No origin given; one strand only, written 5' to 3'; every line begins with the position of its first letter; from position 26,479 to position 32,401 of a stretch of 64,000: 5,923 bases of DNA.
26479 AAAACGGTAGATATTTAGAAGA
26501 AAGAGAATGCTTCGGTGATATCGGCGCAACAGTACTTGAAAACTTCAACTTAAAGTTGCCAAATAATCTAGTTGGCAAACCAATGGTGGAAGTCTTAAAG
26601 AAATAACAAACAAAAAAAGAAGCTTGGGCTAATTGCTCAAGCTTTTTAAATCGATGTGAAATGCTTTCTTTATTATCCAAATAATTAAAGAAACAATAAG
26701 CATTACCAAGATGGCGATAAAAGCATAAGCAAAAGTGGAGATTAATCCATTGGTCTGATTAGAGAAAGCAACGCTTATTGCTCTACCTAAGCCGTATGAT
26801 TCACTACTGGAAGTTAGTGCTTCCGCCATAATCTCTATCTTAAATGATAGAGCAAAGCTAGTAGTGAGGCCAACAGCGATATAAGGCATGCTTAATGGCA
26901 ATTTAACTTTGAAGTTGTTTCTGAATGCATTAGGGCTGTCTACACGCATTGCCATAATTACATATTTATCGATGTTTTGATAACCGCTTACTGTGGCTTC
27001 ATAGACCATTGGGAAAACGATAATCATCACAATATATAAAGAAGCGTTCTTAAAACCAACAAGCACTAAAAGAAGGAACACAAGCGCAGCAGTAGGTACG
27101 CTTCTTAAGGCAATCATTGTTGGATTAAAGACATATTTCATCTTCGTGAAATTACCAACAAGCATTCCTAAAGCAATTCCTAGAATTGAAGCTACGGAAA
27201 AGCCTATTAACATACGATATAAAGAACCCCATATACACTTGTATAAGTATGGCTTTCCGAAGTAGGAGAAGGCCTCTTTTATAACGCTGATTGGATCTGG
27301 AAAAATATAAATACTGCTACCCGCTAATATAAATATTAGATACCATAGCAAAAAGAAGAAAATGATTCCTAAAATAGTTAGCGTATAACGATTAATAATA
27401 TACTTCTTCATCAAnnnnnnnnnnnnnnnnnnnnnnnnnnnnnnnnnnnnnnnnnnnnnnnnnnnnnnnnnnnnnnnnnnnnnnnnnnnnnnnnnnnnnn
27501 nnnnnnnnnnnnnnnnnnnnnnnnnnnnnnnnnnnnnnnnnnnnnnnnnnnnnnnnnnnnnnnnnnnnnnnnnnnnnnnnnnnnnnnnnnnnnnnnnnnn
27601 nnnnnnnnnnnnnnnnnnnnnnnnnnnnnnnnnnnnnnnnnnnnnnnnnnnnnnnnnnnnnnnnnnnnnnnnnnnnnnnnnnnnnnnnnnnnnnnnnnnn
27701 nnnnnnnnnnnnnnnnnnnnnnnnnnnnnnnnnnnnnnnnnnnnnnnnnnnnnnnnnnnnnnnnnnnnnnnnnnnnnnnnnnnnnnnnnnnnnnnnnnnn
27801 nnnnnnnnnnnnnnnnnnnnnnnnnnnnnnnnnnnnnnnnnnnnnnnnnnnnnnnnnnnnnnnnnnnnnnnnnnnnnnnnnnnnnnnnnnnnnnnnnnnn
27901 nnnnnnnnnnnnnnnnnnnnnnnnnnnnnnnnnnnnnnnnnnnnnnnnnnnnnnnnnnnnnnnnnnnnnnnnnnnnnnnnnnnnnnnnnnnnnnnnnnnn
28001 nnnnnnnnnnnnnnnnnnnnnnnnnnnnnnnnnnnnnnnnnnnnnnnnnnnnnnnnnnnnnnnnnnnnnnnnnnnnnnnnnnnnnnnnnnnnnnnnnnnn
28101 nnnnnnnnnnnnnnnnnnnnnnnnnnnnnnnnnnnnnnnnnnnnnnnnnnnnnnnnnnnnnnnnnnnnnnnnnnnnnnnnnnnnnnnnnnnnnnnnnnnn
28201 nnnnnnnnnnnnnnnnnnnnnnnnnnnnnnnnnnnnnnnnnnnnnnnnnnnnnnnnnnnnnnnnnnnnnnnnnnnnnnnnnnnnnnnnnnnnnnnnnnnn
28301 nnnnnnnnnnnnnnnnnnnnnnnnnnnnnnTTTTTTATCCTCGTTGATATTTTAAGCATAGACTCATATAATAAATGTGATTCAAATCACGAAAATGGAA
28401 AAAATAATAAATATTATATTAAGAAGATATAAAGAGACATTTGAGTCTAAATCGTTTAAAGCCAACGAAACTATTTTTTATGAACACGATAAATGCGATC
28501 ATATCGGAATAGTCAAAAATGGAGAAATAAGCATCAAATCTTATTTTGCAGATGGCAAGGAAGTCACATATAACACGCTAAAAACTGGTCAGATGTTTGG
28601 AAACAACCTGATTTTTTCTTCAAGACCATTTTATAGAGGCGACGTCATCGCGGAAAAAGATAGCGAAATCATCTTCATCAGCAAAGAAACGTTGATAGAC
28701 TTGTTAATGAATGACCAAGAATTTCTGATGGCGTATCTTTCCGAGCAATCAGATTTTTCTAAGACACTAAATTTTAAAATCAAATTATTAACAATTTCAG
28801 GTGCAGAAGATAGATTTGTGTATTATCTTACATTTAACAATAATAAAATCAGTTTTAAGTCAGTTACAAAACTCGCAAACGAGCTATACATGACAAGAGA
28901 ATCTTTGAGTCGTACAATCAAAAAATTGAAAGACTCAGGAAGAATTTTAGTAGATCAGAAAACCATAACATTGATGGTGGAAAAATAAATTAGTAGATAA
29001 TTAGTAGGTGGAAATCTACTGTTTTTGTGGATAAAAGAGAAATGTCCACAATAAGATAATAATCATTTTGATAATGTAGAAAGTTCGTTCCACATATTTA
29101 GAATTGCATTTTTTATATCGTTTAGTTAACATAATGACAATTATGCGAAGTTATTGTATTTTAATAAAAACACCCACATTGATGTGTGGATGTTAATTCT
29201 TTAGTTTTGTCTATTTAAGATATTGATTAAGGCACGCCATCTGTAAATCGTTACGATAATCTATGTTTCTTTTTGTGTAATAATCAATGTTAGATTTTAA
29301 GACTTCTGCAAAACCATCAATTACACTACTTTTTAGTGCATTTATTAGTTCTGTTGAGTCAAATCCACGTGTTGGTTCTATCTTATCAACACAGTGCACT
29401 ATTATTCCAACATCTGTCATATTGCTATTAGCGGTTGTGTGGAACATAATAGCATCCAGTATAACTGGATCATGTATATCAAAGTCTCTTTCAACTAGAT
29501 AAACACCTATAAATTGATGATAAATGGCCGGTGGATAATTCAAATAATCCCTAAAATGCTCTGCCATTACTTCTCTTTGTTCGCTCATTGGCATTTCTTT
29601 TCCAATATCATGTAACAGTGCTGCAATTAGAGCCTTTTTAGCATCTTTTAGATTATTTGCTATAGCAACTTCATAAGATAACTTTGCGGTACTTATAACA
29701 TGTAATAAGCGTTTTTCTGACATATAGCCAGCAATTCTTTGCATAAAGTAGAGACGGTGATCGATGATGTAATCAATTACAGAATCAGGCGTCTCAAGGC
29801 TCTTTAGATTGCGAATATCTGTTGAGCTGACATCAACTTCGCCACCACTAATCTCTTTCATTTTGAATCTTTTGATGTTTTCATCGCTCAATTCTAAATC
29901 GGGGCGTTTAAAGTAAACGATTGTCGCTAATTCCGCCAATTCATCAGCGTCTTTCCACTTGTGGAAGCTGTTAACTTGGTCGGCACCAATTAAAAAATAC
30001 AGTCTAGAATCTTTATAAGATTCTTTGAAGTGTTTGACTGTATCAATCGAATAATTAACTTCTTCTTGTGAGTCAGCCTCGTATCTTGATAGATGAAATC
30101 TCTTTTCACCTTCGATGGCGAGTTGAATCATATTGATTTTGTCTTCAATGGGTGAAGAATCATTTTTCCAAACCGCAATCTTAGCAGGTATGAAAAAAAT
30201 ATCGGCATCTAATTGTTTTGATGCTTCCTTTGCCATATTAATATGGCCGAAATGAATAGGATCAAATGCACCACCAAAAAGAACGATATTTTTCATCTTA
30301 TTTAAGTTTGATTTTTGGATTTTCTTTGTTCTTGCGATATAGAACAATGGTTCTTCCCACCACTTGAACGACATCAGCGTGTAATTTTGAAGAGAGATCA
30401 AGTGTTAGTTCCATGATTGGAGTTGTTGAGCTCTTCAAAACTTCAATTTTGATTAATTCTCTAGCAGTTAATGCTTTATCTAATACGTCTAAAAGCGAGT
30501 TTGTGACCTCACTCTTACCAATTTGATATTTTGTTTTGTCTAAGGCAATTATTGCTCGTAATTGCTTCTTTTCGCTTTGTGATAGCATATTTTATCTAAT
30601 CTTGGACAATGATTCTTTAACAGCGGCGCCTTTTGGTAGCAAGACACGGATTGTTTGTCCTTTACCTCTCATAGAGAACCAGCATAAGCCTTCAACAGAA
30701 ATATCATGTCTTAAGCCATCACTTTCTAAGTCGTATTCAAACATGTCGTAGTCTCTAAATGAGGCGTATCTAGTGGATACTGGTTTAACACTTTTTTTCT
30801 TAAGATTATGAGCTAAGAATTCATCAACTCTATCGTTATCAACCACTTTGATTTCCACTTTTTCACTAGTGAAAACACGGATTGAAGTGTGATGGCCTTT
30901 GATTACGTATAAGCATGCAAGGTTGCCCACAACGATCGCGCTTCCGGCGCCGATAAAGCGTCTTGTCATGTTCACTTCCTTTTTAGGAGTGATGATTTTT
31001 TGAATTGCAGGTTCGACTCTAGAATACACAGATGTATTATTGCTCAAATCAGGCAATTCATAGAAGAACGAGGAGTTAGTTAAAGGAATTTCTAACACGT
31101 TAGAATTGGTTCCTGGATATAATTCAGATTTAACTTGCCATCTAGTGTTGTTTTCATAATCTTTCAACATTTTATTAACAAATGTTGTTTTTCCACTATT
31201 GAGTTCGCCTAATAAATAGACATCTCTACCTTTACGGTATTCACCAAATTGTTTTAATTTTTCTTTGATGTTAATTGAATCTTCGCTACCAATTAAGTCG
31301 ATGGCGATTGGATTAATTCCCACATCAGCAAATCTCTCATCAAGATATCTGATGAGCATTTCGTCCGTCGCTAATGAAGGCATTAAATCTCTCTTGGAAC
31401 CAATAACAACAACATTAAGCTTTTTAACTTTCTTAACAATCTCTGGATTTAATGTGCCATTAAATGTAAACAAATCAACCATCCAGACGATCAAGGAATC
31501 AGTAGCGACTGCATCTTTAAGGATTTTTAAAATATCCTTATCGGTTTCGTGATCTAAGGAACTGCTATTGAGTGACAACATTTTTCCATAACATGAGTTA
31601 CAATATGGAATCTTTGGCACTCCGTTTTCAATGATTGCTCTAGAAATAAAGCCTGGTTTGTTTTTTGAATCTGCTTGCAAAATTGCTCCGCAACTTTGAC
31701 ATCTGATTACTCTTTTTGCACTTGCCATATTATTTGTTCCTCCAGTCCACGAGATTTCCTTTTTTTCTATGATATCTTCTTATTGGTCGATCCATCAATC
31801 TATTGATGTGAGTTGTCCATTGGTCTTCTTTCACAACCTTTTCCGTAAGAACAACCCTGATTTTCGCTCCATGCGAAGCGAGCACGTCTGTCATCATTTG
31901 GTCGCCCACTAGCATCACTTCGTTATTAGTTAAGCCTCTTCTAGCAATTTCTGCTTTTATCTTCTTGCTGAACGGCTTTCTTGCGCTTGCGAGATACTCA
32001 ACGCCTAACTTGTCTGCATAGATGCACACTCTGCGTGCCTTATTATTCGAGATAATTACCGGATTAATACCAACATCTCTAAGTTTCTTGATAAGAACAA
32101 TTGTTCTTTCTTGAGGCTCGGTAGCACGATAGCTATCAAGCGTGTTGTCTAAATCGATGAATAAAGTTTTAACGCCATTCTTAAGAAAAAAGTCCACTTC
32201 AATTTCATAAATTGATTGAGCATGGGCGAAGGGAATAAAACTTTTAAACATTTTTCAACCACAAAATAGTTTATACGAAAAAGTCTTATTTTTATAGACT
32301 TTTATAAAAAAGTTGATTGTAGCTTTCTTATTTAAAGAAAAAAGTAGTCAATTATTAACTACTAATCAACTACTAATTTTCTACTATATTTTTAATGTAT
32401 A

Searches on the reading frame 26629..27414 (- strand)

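Call 37: search_protein_families(library=pfam, proteins=[window:26629-27414:-], max_evalue=1e-8)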
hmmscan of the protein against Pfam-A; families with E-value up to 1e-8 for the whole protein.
window:26629-27414:- (261 aa): 1 family
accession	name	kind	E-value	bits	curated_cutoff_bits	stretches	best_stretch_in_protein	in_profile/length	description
PF00528.27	BPD_transp_1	-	2.6e-14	53.8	26.4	1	79-248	1-174/184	Binding-protein-dependent transport system inner membrane component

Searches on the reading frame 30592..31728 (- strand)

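Call 38: search_protein_families(library=pfam, proteins=[window:30592-31728:-], max_evalue=1e-8)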
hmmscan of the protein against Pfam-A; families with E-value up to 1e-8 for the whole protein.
window:30592-31728:- (378 aa): 0 families

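Call 94: search_protein_families(library=pfam, proteins=[window:30592-31728:-], max_evalue=0.01)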
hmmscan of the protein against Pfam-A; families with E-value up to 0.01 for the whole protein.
window:30592-31728:- (378 aa): 2 families
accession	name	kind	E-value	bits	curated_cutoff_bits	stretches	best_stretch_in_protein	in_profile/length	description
PF21516.2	YqeH-like_C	-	5.1e-06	27.3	27.7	1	281-370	2-89/95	YqeH-like, C-terminal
PF02367.23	TsaE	-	0.0016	18.9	26.6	1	158-201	11-53/128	Threonylcarbamoyl adenosine biosynthesis protein TsaE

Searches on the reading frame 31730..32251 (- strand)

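Call 38: search_protein_families(library=pfam, proteins=[window:31730-32251:-], max_evalue=1e-8)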
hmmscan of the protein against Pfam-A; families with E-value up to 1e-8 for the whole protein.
window:31730-32251:- (173 aa): 0 families

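Call 94: search_protein_families(library=pfam, proteins=[window:31730-32251:-], max_evalue=0.01)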
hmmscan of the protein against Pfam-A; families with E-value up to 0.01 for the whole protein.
window:31730-32251:- (173 aa): 7 families
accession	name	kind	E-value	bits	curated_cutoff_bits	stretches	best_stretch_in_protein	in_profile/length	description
PF13419.12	HAD_2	-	1e-06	29.5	23.8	1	11-135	46-177/178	Haloacid dehalogenase-like hydrolase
PF13242.12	Hydrolase_like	-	9e-06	26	22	1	91-143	3-55/75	HAD-hyrolase-like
PF09419.16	PGP_phosphatase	-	1.7e-05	24.9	20.4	1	4-137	16-165/168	Mitochondrial PGP phosphatase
PF13344.12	Hydrolase_6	-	0.00019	21.9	27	1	31-129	2-100/101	Haloacid dehalogenase-like hydrolase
PF08282.18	Hydrolase_3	-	0.0012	19.1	20.9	1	30-86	1-57/255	haloacid dehalogenase-like hydrolase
PF00702.32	Hydrolase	-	0.0022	18.9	26.4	0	53-125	106-186/191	haloacid dehalogenase-like hydrolase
PF09198.16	T4-Gluco-transf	-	0.0054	16.9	27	1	28-84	2-57/167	Bacteriophage T4 beta-glucosyltransferase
